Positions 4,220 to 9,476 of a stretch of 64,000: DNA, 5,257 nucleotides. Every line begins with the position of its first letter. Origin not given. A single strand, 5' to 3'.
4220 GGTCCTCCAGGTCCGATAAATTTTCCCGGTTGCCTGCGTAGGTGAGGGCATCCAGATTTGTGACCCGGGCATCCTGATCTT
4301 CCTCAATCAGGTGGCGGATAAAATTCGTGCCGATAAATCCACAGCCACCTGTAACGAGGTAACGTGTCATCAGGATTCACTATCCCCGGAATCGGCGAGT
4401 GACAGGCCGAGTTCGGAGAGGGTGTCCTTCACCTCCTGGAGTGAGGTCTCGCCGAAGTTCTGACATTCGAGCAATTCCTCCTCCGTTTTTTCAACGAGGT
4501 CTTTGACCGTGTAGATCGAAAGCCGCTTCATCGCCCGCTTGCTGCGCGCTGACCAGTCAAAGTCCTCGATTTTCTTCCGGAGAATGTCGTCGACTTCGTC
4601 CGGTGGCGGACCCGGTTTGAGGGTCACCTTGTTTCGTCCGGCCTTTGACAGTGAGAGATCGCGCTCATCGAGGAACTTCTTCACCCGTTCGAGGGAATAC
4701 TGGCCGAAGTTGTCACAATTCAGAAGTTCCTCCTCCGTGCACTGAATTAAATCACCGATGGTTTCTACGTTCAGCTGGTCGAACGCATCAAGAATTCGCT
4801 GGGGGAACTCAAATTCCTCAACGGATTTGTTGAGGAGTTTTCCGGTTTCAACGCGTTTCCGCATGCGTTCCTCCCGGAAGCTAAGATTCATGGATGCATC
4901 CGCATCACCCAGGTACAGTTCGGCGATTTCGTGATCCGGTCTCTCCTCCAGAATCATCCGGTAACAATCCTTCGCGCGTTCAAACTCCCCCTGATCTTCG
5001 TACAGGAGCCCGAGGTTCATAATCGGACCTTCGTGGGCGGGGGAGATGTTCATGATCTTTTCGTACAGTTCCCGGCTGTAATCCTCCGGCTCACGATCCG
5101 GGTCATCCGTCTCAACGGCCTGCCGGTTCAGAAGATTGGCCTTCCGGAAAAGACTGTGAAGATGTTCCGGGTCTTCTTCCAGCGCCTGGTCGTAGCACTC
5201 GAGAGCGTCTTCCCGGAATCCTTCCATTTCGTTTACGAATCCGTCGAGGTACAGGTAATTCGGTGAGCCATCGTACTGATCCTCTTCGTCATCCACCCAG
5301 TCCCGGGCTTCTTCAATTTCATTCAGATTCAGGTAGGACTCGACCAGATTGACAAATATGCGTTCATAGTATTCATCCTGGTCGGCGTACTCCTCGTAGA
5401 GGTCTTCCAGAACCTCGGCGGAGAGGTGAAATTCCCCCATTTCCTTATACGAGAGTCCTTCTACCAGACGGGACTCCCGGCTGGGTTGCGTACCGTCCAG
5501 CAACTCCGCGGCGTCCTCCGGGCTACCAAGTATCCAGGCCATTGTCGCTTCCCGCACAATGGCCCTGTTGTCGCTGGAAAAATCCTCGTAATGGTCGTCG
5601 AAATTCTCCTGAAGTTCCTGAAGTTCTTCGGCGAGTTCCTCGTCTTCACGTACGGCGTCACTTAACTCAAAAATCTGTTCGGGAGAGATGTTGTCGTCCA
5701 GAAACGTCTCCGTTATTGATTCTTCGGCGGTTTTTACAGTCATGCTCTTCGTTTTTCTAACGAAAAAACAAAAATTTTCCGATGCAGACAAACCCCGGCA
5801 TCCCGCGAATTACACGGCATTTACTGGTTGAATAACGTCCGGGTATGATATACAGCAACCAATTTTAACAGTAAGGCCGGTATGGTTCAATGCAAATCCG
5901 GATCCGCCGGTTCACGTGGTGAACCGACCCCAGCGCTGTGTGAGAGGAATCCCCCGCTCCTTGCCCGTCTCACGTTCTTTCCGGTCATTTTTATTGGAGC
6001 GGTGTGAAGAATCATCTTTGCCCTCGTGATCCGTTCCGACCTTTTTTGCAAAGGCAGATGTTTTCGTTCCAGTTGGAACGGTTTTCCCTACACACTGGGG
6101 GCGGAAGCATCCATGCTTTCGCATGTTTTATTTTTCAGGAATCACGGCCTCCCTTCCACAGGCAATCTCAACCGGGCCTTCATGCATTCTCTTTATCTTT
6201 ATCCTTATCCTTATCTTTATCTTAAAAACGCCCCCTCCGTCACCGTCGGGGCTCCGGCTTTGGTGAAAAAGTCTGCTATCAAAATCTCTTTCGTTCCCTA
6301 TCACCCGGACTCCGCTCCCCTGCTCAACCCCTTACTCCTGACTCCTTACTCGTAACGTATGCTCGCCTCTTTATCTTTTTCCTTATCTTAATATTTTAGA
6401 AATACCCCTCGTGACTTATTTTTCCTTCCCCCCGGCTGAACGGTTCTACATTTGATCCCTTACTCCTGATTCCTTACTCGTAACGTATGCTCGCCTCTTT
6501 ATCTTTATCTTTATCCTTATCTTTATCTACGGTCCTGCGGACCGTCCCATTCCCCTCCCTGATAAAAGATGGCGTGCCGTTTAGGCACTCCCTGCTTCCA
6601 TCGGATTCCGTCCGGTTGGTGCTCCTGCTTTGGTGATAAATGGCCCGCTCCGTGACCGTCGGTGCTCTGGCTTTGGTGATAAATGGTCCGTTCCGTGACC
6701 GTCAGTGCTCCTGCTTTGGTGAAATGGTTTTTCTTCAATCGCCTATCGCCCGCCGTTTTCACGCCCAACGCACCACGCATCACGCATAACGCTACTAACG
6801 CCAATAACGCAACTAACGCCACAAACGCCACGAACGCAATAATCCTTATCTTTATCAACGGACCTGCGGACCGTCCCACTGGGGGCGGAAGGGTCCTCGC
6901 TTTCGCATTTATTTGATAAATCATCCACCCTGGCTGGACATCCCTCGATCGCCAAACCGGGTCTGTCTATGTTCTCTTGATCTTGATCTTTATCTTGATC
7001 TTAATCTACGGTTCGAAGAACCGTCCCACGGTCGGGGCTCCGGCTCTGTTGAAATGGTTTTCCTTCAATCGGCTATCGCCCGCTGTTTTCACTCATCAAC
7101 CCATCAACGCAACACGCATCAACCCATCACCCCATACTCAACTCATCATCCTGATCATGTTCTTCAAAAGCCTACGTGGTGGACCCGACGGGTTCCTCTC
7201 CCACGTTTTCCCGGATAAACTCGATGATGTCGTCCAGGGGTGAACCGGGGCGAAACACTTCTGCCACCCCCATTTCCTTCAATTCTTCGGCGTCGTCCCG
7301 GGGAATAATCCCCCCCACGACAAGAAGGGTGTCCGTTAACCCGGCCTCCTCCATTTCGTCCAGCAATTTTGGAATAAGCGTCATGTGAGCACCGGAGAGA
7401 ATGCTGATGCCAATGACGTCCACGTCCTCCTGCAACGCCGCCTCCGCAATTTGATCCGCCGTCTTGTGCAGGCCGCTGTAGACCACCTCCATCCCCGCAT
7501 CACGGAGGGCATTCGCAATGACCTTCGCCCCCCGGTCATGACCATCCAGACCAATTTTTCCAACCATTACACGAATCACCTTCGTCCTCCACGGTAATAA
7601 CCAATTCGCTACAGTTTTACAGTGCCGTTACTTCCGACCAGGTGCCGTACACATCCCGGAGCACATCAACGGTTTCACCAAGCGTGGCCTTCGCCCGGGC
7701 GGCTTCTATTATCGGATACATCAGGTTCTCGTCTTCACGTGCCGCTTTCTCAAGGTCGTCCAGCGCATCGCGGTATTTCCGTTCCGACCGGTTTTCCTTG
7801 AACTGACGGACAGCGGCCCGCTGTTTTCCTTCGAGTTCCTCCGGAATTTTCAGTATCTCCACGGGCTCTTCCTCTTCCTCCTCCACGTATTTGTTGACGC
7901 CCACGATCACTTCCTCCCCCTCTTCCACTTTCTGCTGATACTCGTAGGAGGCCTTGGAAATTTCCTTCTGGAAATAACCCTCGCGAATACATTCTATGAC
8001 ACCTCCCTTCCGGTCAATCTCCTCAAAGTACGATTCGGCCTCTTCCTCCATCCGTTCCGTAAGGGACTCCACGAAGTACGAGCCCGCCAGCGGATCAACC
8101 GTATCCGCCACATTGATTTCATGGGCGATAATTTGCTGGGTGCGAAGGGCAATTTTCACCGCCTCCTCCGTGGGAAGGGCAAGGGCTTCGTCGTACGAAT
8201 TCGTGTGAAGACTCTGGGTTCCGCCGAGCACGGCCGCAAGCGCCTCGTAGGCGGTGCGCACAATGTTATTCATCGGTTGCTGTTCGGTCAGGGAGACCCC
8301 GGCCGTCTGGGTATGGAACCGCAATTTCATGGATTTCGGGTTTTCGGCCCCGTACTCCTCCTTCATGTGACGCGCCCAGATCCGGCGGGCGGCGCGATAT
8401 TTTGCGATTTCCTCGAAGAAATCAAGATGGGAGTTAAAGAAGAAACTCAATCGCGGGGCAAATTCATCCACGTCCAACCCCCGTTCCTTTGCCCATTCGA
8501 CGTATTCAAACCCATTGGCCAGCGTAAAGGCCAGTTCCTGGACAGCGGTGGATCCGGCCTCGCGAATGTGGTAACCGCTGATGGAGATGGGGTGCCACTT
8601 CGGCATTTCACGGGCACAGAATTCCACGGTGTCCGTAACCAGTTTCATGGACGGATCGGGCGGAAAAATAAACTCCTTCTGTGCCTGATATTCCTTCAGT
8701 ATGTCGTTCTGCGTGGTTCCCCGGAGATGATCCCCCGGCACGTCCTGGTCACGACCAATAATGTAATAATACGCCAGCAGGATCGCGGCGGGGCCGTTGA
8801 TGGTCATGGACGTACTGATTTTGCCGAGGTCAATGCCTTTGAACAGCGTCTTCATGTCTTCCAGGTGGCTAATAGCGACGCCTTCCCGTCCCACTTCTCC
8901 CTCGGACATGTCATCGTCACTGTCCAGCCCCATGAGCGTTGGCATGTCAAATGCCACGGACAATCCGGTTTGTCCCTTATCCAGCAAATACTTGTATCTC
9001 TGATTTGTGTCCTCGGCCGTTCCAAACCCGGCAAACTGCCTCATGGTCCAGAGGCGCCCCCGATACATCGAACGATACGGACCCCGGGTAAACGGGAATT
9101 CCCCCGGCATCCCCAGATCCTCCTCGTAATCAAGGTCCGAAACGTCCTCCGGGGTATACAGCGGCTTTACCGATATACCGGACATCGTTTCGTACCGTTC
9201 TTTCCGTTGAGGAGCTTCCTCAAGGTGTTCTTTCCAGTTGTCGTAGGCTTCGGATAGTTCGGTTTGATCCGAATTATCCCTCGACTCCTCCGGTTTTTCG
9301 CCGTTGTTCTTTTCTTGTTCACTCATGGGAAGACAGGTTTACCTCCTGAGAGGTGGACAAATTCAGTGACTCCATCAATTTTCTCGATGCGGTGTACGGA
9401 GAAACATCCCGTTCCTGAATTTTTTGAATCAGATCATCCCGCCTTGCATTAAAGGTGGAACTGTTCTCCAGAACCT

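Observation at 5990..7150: Modular non-coding repeat mosaic filling a 1.4-kb intergenic gap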

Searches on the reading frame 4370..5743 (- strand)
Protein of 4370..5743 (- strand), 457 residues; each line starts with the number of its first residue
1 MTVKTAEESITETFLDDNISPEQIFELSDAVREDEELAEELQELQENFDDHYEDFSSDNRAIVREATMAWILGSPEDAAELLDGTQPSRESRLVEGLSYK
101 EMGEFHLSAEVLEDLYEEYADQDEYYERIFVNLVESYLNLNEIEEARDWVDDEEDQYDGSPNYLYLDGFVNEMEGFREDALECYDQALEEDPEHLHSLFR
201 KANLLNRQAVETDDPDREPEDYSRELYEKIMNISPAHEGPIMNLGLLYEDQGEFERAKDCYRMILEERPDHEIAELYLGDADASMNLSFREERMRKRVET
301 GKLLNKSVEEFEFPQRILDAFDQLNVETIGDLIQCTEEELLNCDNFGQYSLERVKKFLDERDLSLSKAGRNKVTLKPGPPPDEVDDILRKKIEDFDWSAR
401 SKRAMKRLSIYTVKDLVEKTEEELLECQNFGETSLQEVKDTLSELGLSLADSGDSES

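Call 23: find_encoding_contigs(protein=window:4370-5743:-, flank=4000, max_places=10)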
Protein window:4370-5743:- (457 aa): no gene with exactly this product is on record in the collection.

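Call 56: search_protein_families(library=pfam, proteins=[window:4370-5743:-], max_evalue=0.01)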
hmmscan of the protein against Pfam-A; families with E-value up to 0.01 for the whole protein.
window:4370-5743:- (457 aa): 17 families
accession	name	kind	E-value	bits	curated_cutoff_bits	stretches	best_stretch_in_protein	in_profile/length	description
PF03118.21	RNA_pol_A_CTD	-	1e-32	112.1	23.8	2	385-444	8-67/67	Bacterial RNA polymerase, alpha chain C terminal domain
PF13432.12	TPR_16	-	4.2e-12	46.7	32.7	0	243-281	2-40/65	Tetratricopeptide repeat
PF14559.12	TPR_19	-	2.9e-11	44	25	1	225-276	12-64/68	Tetratricopeptide repeat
PF00515.34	TPR_1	-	6.3e-11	42.1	27.8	1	242-271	5-34/34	Tetratricopeptide repeat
PF07719.23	TPR_2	-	9.3e-11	41.4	27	1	242-271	5-34/34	Tetratricopeptide repeat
PF13428.12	TPR_14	-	1.1e-09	38.4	23.5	1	244-280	7-43/44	Tetratricopeptide repeat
PF13181.12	TPR_8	-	2.7e-09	36.9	25.7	1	242-271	5-34/34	Tetratricopeptide repeat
PF13174.12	TPR_6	-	1.4e-08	35.3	26.3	1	242-271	4-33/33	Tetratricopeptide repeat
PF13431.12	TPR_17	-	1.7e-06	28.2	24.4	0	183-208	1-26/34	Tetratricopeptide repeat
PF07721.20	TPR_4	-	0.00048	20.9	27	0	131-151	5-25/26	Tetratricopeptide repeat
PF13371.12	TPR_9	-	0.0011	19.3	35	0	227-275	18-66/73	Tetratricopeptide repeat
PF13424.12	TPR_12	-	0.0012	19.4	30.1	0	243-266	50-73/77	Tetratricopeptide repeat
PF14520.12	HHH_5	-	0.0013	19.6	27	0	402-442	13-55/57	Helix-hairpin-helix domain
PF13374.12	TPR_10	-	0.0013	19.2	27.5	0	242-264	6-28/42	Tetratricopeptide repeat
PF13176.12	TPR_7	-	0.0016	18.8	27.9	0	243-269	4-30/36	Tetratricopeptide repeat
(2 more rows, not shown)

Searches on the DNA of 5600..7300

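Call 14: search_rna_families(source=window, start=5600, end=7300, threshold=evalue, max_evalue=1)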
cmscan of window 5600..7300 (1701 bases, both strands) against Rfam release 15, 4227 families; matches with E-value up to 1: 0.
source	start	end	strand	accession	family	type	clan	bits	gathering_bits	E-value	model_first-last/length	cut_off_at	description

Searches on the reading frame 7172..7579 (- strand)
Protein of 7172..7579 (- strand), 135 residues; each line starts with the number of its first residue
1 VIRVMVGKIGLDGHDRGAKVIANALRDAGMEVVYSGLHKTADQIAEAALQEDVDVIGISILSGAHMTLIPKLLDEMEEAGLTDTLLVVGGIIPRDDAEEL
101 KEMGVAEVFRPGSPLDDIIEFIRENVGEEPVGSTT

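Call 21: find_encoding_contigs(protein=window:7172-7579:-, flank=4000, max_places=10)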
Protein window:7172-7579:- (135 aa): 1 contig read that carries it; 1 place shown.
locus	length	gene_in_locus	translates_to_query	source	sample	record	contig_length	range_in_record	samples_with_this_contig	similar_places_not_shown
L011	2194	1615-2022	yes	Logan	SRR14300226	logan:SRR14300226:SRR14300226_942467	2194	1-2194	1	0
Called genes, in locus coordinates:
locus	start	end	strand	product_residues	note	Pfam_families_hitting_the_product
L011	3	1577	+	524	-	?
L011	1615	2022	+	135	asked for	PF02310:B12-binding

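Call 56: search_protein_families(library=pfam, proteins=[window:7172-7579:-], max_evalue=0.01)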
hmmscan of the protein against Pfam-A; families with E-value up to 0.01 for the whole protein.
window:7172-7579:- (135 aa): 1 family
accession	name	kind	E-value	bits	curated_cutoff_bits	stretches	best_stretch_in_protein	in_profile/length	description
PF02310.24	B12-binding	-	2e-27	95.9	32.1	1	3-112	2-113/121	B12 binding domain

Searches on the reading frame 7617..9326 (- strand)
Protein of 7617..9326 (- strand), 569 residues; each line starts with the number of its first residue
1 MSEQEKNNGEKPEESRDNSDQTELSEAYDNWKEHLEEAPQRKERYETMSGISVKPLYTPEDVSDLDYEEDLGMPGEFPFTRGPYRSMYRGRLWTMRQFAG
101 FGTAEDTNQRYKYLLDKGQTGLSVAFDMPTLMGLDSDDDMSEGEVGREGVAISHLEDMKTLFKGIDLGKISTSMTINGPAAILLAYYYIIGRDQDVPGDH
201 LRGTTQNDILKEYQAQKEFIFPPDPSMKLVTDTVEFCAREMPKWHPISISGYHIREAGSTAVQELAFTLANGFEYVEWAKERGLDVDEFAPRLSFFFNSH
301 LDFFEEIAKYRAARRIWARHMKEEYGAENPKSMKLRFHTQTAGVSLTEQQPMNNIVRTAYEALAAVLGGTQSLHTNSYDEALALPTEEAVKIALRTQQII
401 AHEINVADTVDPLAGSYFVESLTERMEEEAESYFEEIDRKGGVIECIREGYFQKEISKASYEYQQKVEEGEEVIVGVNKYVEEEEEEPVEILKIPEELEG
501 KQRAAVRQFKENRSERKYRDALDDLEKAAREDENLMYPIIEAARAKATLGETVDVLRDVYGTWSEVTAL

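Call 38: find_related_loci(query=window:7617-9326:-, collection=genome_contigs, flank=3000)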
Query window:7617-9326:- (569 aa) in genome_contigs; peptide patterns used: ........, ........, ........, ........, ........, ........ (x = any residue, [..] = any of these).
193 stretches matched a pattern; 172 encode a relative of the query (tblastn E <= 1e-3); the best 80 are kept; 80 distinct loci.
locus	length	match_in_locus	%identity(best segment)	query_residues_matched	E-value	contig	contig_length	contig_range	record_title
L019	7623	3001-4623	67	25-565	0e+0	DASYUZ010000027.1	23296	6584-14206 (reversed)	MAG TPA_asm: Gaiellaceae bacterium isolate SMAG_U4608 k141_2306023, whole genome shotgun sequence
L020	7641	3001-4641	66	20-565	0e+0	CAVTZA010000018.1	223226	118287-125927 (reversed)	MAG: uncultured Actinomycetes bacterium isolate MFD09267.bin.2.281 genome assembly, contig: contig_53548, whole genome s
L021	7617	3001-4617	67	29-566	0e+0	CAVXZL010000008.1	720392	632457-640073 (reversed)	MAG: uncultured Actinomycetes bacterium isolate MFD08821.bin.1.92 genome assembly, contig: contig_28731, whole genome sh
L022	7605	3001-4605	69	31-565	0e+0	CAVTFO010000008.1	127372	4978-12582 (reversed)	MAG: uncultured Thermoleophilia bacterium isolate MFD09267.bin.2.124 genome assembly, contig: contig_25279, whole genome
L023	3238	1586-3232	65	18-565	0e+0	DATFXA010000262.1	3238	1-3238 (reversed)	MAG TPA_asm: Gaiellaceae bacterium isolate SMAG_U9505 k141_4744209, whole genome shotgun sequence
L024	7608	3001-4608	67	31-565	0e+0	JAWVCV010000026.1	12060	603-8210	MAG: Gaiellaceae bacterium isolate BP_391 scaffold_803944, whole genome shotgun sequence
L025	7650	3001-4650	65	18-566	0e+0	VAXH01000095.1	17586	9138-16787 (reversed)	MAG: Actinobacteria bacterium isolate AC_27 14_0919_09_20cm_scaffold_661, whole genome shotgun sequence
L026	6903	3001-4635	66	22-566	0e+0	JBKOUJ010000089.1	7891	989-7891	MAG: Actinomycetota bacterium isolate GM_HAYS_MAG_00029 GM_HAYS_000000150153, whole genome shotgun sequence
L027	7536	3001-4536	69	54-566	0e+0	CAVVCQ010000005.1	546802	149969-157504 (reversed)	MAG: uncultured Actinomycetes bacterium isolate MFD02360.bin.2.76 genome assembly, contig: contig_6162, whole genome sho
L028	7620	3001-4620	66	26-565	0e+0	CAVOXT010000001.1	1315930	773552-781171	MAG: uncultured Actinomycetes bacterium isolate MFD10007.bin.1.1 genome assembly, contig: contig_14343, whole genome sho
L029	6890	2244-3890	65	18-565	0e+0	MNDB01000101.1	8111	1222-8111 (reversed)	MAG: Actinobacteria bacterium 13_2_20CM_68_14 13_2_20cm_scaffold_7002, whole genome shotgun sequence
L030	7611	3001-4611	66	31-566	0e+0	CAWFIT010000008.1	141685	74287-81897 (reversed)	MAG: uncultured Actinomycetes bacterium isolate MFD02159.bin.1.72 genome assembly, contig: contig_43737, whole genome sh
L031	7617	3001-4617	66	29-566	0e+0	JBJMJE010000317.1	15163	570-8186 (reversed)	MAG: Gaiellaceae bacterium isolate 12C16O_168h_100_P08_coass_bin_11 k141_2314848, whole genome shotgun sequence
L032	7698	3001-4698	63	2-566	0e+0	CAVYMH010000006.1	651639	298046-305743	MAG: uncultured Actinomycetes bacterium isolate MFD05747.bin.2.119 genome assembly, contig: contig_5724, whole genome sh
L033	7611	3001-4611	66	29-565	0e+0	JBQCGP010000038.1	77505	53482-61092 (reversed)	MAG: Gaiellaceae bacterium isolate bin341 k141_2119157, whole genome shotgun sequence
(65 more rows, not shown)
